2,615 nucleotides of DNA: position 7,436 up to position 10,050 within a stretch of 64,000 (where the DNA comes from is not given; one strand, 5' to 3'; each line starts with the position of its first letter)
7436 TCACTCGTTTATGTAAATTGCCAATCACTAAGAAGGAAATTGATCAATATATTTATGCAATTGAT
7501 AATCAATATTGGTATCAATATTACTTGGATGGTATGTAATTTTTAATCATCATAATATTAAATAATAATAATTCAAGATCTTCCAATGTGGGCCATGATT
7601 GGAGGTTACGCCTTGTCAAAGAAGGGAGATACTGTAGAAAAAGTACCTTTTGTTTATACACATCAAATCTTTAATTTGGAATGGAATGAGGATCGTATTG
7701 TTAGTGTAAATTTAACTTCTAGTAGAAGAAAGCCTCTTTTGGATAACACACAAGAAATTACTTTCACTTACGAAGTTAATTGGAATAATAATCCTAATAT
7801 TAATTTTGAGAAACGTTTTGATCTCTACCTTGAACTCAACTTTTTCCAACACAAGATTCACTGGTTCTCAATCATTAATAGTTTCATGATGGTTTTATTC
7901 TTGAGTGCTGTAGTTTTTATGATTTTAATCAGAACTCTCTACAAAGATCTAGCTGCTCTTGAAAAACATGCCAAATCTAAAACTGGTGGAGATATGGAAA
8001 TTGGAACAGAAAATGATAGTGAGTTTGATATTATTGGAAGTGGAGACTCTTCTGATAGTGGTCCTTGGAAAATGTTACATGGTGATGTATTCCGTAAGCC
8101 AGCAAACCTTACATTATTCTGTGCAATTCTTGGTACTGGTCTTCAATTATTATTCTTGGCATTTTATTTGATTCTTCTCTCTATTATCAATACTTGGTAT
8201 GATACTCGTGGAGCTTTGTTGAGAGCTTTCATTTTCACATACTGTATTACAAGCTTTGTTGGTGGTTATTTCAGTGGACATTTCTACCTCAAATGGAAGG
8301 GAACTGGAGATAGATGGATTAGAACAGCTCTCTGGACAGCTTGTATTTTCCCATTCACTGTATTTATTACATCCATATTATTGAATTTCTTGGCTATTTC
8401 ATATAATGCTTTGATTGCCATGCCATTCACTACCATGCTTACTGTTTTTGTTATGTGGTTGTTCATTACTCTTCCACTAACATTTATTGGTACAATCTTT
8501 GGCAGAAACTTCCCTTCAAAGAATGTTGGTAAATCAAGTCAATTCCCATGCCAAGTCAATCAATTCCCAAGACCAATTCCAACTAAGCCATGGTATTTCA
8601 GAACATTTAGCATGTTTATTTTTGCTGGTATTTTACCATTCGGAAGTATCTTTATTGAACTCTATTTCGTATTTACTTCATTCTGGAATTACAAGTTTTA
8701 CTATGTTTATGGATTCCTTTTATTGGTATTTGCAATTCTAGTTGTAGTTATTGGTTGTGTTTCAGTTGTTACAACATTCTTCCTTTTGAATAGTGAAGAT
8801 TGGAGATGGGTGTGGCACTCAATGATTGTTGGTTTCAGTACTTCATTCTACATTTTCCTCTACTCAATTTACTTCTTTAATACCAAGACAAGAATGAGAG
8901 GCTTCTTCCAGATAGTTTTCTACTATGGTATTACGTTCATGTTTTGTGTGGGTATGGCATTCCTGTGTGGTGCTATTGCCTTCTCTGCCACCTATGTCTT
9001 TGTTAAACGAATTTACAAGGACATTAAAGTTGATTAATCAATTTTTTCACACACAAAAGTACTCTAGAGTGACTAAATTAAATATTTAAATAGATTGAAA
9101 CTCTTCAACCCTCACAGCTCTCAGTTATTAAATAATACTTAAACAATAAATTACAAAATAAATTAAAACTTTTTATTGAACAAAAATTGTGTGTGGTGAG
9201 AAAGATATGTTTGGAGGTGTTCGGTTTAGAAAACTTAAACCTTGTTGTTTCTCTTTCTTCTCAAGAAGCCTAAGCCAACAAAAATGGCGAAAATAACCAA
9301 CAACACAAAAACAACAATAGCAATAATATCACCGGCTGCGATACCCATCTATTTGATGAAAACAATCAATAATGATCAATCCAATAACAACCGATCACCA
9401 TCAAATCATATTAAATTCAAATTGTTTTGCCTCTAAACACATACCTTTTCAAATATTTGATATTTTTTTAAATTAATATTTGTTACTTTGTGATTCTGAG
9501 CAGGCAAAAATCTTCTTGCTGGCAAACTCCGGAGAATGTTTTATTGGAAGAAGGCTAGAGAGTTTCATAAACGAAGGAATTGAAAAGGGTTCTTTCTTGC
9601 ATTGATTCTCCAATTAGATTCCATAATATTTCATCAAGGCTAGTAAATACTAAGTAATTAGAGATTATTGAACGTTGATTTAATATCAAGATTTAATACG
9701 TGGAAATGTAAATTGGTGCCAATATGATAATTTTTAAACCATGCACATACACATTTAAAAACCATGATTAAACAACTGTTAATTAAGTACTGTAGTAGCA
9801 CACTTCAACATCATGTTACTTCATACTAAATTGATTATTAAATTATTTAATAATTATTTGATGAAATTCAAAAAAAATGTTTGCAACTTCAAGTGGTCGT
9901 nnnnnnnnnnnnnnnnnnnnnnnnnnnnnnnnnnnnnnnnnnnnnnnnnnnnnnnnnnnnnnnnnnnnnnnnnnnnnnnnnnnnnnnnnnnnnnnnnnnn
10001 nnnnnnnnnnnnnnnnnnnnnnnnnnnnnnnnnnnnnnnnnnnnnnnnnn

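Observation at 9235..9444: Unannotated 37-codon single-TM ORF directly behind a canonical 5'UTR intron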

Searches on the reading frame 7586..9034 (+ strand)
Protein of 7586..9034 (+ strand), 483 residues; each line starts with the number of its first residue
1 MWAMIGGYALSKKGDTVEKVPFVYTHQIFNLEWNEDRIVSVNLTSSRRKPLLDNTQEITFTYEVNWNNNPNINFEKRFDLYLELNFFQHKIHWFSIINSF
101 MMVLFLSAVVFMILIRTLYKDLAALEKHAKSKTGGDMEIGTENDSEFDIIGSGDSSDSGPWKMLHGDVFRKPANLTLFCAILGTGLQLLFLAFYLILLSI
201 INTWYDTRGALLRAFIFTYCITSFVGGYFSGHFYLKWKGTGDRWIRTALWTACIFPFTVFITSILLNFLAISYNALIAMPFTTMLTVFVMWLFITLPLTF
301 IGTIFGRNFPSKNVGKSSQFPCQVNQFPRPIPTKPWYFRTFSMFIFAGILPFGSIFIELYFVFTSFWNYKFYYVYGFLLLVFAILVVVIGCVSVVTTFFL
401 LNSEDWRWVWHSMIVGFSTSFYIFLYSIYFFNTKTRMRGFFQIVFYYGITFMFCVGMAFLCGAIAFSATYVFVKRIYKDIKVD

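Call 7: find_homologous_proteins(query=window:7586-9034:+, max_evalue=1e-30)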
Query window:7586-9034:+ (483 aa): 3117 proteins with E <= 1e-30 among 8000 candidates; the best 120 are listed.
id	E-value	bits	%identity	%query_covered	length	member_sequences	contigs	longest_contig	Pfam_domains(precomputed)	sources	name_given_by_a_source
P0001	0.0e+0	1102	100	100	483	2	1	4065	PF02990.22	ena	-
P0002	3.0e-281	952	83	100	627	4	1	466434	PF02990.22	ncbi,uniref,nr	ncbi:hypothetical protein C9374_008618 [Naegleria lovaniensis]|uniref:Transmembrane 9 superfamily me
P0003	5.2e-265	898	81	99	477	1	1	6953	PF02990.22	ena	-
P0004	7.3e-253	858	78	100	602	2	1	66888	PF02990.22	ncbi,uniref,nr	ncbi:hypothetical protein FDP41_004618 [Naegleria fowleri]|uniref:Transmembrane 9 superfamily member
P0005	2.2e-242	824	72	100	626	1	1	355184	PF02990.22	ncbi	ncbi:hypothetical protein ABK040_009618 [Willaertia magna]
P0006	1.6e-204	699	49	81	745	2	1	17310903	PF02990.22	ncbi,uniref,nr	ncbi:hypothetical protein F2Q70_00041880 [Brassica cretica]|uniref:Transmembrane 9 superfamily membe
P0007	1.1e-151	524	53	100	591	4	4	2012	PF02990.22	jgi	-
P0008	1.3e-151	524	53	100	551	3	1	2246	PF02990.22,PF07690.22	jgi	jgi:transmembrane 9 superfamily protein 3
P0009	1.5e-151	524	53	100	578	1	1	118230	PF02990.22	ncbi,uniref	ncbi:9 TM domain-containing transmembrane protein [Acrasis kona]|uniref:Transmembrane 9 superfamily 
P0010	2.9e-142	493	48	100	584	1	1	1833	PF02990.22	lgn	-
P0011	9.0e-140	485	47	100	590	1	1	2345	PF02990.22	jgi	jgi:transmembrane 9 superfamily protein 3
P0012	9.1e-140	485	48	100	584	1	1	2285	PF02990.22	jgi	-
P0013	3.5e-139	483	47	100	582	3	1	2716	PF02990.22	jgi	jgi:transmembrane 9 superfamily protein 3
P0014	4.2e-139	483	48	100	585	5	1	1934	PF02990.22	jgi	-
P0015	5.1e-139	483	47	100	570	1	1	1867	PF02990.22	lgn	-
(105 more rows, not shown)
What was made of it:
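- The TM9SF ORF is 83% identical to N. lovaniensis, 78% to N. fowleri and 72% to Willaertia magna (call 7).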

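Call 8: find_encoding_contigs(protein=P0002, flank=6000, max_places=3)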
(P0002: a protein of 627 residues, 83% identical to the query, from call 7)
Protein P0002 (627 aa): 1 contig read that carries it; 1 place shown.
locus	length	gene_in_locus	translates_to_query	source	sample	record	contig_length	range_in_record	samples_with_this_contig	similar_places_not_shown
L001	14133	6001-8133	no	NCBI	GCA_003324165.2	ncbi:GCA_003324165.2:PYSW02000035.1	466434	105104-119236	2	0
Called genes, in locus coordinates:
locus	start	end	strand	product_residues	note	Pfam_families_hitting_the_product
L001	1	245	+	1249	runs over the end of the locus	PF16796:Microtub_bd, PF00225:Kinesin, PF02136:NTF2, PF00076:RRM_1 (weak)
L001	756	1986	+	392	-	PF00443:UCH, PF13423:UCH_1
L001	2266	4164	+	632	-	PF01946:Thi4 (weak), PF00890:FAD_binding_2 (faint), PF01266:DAO (weak), PF13450:NAD_binding_8 (weak), PF21162:ETFQO_UQ-bd, PF05187:Fer4_ETF_QO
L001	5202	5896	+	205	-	PF00227:Proteasome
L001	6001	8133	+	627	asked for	PF02990:EMP70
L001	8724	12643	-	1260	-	PF25390:WD40_RLD (weak), PF25390:WD40_RLD, PF00415:RCC1 (weak), PF25390:WD40_RLD, PF25024:EGF_TEN, PF12330:Haspin_kinase (weak), PF00069:Pkinase, PF07714:PK_Tyr_Ser-Thr, +5 more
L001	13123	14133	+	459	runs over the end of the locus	-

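Call 9: find_encoding_contigs(protein=P0004, flank=6000, max_places=3)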
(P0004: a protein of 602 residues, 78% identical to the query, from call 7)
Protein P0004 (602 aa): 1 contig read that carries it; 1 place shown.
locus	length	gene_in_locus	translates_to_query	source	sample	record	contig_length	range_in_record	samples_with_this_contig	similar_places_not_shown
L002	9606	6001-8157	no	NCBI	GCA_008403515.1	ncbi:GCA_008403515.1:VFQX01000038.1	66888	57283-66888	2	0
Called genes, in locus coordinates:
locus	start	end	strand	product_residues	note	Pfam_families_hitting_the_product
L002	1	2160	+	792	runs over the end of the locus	PF00076:RRM_1 (weak), PF00443:UCH, PF13423:UCH_1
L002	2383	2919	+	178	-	PF01946:Thi4 (weak), PF00890:FAD_binding_2 (weak), PF01266:DAO (weak), PF07992:Pyr_redox_2 (weak), PF13450:NAD_binding_8 (weak)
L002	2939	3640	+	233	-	PF21162:ETFQO_UQ-bd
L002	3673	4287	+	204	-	PF05187:Fer4_ETF_QO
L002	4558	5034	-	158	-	-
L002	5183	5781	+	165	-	PF00227:Proteasome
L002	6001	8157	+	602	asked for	PF02990:EMP70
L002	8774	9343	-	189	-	PF00069:Pkinase, PF07714:PK_Tyr_Ser-Thr, PF12330:Haspin_kinase (faint)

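Call 10: find_encoding_contigs(protein=P0005, flank=6000, max_places=3)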
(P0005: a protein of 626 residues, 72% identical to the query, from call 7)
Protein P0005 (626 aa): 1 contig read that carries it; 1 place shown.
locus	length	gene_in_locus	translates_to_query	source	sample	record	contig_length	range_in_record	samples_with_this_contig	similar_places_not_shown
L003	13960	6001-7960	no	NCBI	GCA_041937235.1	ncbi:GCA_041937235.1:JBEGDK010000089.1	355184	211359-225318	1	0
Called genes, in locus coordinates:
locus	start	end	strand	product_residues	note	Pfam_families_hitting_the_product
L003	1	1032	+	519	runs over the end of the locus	-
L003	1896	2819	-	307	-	PF00651:BTB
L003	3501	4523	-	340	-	PF19086:Terpene_syn_C_2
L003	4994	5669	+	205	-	PF00227:Proteasome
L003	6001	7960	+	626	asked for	PF02990:EMP70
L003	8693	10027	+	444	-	-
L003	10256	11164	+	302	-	-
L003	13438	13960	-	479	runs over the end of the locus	PF01593:Amino_oxidase (faint)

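Call 22: find_encoding_contigs(protein=P0001, flank=6000, max_places=4)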
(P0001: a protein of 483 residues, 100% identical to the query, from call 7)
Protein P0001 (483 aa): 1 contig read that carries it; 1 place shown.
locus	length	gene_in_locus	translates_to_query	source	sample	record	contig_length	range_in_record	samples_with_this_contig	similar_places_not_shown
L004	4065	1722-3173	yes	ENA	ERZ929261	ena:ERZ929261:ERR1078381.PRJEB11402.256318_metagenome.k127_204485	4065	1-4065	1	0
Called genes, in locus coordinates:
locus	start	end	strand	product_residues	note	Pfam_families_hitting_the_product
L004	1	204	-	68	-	?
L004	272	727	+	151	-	PF00227:Proteasome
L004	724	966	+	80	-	PF00227:Proteasome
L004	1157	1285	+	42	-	-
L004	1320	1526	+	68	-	-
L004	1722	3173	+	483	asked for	PF02990:EMP70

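Call 23: find_encoding_contigs(protein=P0003, flank=6000, max_places=4)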
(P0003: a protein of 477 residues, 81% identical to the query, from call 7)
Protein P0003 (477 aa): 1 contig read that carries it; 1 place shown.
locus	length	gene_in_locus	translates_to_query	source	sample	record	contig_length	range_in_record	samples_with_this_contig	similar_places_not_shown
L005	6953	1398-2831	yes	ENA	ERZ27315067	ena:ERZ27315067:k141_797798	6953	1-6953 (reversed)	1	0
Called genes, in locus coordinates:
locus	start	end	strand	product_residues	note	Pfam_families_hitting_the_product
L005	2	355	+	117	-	?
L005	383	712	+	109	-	PF00227:Proteasome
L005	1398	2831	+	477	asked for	PF02990:EMP70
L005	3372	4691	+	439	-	-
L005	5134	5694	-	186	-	PF00083:Sugar_tr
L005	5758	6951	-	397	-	?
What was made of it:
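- The stop-to-stop distance is 197 nt in the window and 124-195 nt in L005, L001, L002 and L003 (calls 8-10, 22, 23). The block lies 124-197 nt behind the TM9SF stop, on the opposite strand, in every Naegleria/Willaertia locus (calls 8-10, 23).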

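Call 34: find_encoding_contigs(protein=P0009, flank=10000, max_places=2)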
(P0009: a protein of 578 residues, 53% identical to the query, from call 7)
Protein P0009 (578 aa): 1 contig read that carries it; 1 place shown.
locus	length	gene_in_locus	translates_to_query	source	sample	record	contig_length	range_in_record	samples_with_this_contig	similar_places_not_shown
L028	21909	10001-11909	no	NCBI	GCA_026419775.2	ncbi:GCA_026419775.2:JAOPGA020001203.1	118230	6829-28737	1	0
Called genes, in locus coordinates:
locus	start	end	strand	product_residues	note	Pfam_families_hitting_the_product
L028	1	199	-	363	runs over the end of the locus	PF00445:Ribonuclease_T2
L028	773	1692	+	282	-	PF07719:TPR_2 (faint), PF00515:TPR_1 (faint), PF13181:TPR_8 (faint), PF13431:TPR_17 (weak)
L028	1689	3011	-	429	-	PF00022:Actin, PF06723:MreB_Mbl (faint)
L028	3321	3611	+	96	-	-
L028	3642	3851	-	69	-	-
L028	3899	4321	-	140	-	-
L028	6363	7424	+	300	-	PF00134:Cyclin_N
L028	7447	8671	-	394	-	PF00786:PBD, PF00069:Pkinase, PF07714:PK_Tyr_Ser-Thr, PF17667:Pkinase_fungal (faint)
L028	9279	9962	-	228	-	-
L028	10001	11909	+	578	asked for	PF02990:EMP70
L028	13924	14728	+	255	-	PF13774:Longin, PF00957:Synaptobrevin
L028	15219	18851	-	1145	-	PF04048:Sec8_N, PF20651:EXOC6_Sec15_N (weak)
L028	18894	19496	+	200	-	-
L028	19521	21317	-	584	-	PF05066:HARE-HTH, PF22908:PHD_NSD (weak), PF23011:PHD-1st_NSD (weak)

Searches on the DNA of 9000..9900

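Call 51: search_rna_families(source=window, start=9000, end=9900, threshold=evalue, max_evalue=1)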
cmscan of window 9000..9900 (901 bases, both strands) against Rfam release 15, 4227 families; matches with E-value up to 1: 2.
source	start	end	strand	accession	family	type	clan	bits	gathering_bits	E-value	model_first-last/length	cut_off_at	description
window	9427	9507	+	RF00611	SNORD111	Gene; snRNA; snoRNA; CD-box;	-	26.5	46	0.033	1-89/89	no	Small nucleolar RNA SNORD111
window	9570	9636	-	RF00324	snoMBII-202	Gene; snRNA; snoRNA; CD-box;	-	17.9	40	0.78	1-84/84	no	Small nucleolar RNA MBII-202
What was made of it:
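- A sub-threshold C/D snoRNA-like Rfam hit lies nearby at 9427-9507 (+), 26.5 bits against a gathering score of 46 (call 51).
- Tried and rejected: Two sub-threshold snoRNA-like hits in sequence that is not conserved, dismissed (call 51).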

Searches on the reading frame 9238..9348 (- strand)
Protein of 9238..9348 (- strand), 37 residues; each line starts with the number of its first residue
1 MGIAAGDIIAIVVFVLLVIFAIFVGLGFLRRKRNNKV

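Call 3: find_encoding_contigs(protein=window:9238-9348:-, flank=3000, max_places=10)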
Protein seq(37 aa) (37 aa): no gene with exactly this product is on record in the collection.
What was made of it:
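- On Protein-coding small ORF (functional microprotein gene): The exact protein is not on record (call 3) and no RNA-derived contigs were reachable.
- The exact protein is not on record in 153 billion gene positions (call 3), and no RNA-derived contig could be reached.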

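Call 20: search_protein_families(library=pfam, proteins=[window:9238-9348:-], max_evalue=10)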
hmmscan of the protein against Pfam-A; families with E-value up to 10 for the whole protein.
seq(37 aa): 7 families
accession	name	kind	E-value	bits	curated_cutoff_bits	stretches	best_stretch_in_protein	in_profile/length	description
PF15873.10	DUF4730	-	0.047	14.4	27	1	3-32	26-55/55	Domain of unknown function (DUF4730)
PF13800.11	Sigma_reg_N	-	0.11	13.2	26.3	1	8-36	15-45/91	Sigma factor regulator N-terminal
PF02009.21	RIFIN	-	0.24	11.7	32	1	8-36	290-317/327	Rifin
PF12669.12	FeoB_associated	-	0.34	11.6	27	1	11-34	3-26/44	FeoB-associated Cys-rich membrane protein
PF01034.25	Syndecan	-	0.37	11.3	25.2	1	2-23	11-32/64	Syndecan domain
PF00746.26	Gram_pos_anchor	-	0.39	11.2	20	1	17-35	25-43/43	LPXTG cell wall anchor motif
PF07835.17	COX4_pro_2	-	3.2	8.5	22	1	3-23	25-45/46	Bacterial aa3 type cytochrome c oxidase subunit IV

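Call 30: search_protein_representatives(protein=window:9238-9348:-)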
Query: 37 residues. Proteins with E-value up to 0.001 (for the whole library): 0; up to 1e-10: 0; up to 1e-30: 0. The best 0 are listed.
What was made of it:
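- Tried and rejected: 0 hits at E up to 0.001 (call 30).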

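Call 42: search_solved_structures(query=A3, max_evalue=10, show_alignments=3)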
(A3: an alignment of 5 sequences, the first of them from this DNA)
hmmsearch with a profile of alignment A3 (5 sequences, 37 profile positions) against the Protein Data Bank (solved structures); distinct sequences matched with E-value up to 10: 2.
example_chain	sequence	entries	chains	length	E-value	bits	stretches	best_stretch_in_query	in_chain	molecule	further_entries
6vfi_A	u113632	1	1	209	2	11.6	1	7-23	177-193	O43_dn18A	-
6jk8_A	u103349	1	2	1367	4.9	10.4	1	8-35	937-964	Insulin-like growth factor 1 receptor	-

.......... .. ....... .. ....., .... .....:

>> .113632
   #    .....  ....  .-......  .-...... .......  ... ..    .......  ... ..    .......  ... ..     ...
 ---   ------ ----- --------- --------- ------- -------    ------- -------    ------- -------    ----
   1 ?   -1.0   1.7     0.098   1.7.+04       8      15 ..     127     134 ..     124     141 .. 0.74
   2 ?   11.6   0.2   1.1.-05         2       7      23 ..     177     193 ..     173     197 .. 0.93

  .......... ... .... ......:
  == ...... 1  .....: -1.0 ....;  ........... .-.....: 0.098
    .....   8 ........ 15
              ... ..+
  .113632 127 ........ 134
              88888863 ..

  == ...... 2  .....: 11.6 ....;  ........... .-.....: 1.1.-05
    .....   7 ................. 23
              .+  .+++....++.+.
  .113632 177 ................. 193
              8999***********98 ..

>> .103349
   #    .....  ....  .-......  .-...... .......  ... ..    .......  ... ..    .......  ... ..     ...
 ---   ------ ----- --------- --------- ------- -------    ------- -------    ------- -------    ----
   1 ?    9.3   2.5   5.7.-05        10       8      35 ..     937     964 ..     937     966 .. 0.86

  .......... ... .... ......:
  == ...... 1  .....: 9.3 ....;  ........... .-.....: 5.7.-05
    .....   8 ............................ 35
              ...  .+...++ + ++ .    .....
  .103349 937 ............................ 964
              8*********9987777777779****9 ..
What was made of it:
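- On OST4 (Pfam Ost4): The profile search of PDB chains returned only two unrelated hits (call 42).
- On Sarcolipin/phospholamban-type regulins: There is no Pfam or PDB match (calls 20, 42).
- Closest known: OST4, the 36-37-aa subunit of oligosaccharyltransferase. Different: No match to the Ost4 model or to OST4 chains in solved OST structures (calls 20, 42).
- Closest known: Sarcolipin, phospholamban and other 'regulin' micropeptides. Different: No sequence match was found (calls 20, 42).
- TM plus RRKR looks like the TM and stop-transfer segment of receptors, for example the IGF1R TM region as the best PDB match at E 4.9 (call 42). A profile of the five orthologues finds no OST4 chain, and no other small subunit of any solved complex, at E up to 10 (call 42).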

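Call 43: search_protein_families(library=ncbifam, alignment_id=A3, max_evalue=10)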
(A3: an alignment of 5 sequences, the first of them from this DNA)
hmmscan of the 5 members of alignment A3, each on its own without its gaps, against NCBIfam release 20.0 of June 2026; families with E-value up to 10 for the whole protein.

A. member 1, seq(37 aa): 5 families
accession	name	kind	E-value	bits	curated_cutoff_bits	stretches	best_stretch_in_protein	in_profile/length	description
NF010233.0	PRK13682.2-4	equivalog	0.00026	21.3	85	1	3-33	25-55/59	hypothetical protein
NF033853.2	KPN_two_small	subfamily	0.041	13.5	33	1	7-36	2-31/37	small membrane protein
NF003407.0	PRK04778.1-1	equivalog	0.082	11.4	913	1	4-35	2-31/574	septation ring formation regulator EzrA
TIGR01167.1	LPXTG_anchor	domain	0.23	12.2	15.9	1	14-35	13-33/34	LPXTG cell wall anchor domain-containing protein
NF045529.2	Heimdall-CTERM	domain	1.5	9.4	24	0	16-34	8-26/26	Heimdall-CTERM domain-containing surface protein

B. families by the number of members that match (of 5 scanned): 16 families
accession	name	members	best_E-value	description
TIGR01167.1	LPXTG_anchor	4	0.01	LPXTG cell wall anchor domain-containing protein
NF045529.2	Heimdall-CTERM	4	0.27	Heimdall-CTERM domain-containing surface protein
NF010233.0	PRK13682.2-4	2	0.00026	hypothetical protein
TIGR02595.1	PEP_CTERM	2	0.41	PEP-CTERM sorting domain-containing protein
NF045534.1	small_EYxxD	1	0.0029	EYxxD motif small membrane protein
NF010232.0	PRK13682.2-2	1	0.034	hypothetical protein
NF033853.2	KPN_two_small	1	0.041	small membrane protein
TIGR03370.1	VPLPA-CTERM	1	0.058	VPLPA-CTERM sorting domain-containing protein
NF041635.1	STM3941_fam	1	0.065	STM3941 family protein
NF012015.1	PRK15471.1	1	0.065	LPS O-antigen chain length determinant protein WzzB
NF003407.0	PRK04778.1-1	1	0.082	septation ring formation regulator EzrA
NF009951.1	PRK13415.1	1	0.095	flagella biosynthesis regulatory protein FliZ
TIGR03493.1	cellullose_BcsF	1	0.098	cellulose biosynthesis protein BcsF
TIGR03901.2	MYXO-CTERM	1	0.11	MYXO-CTERM sorting domain-containing protein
TIGR01477.1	RIFIN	1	0.16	variant surface antigen, rifin family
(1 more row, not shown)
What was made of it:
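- Closest known: Bacterial C-terminal sorting signals. Same: These give the most frequent weak HMM hits (4 of 5 members, best E 0.01, call 43).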

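Call 59: predict_structure(protein=window:9238-9348:-)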
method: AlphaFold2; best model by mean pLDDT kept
length: 37 residues; sequences in the alignment: 1
mean_pLDDT: 83.1   pTM: 0.43
mean pLDDT of the five models: 83.1, 82.9, 82.6, 82.4, 81.1
residues with pLDDT >= 90: 15; 70-90: 16; 50-70: 6; < 50: 0
segments of 3 or more residues with pLDDT < 50: none
pLDDT, mean of each block of 10 residues (from residue 1): 78 95 86 68
secondary structure, 60 per line:
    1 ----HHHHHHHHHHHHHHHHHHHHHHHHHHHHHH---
elements in order: H5-34
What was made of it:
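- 9235..9348 (-): Coding sequence of the microprotein: 37 codons plus TAA at 9237-9235. The product is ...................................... Call 59 (AF2) predicts a single helix, residues 5-34, pLDDT 83.
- AF2 predicts one helix, residues 5-34, pLDDT 83 (call 59).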
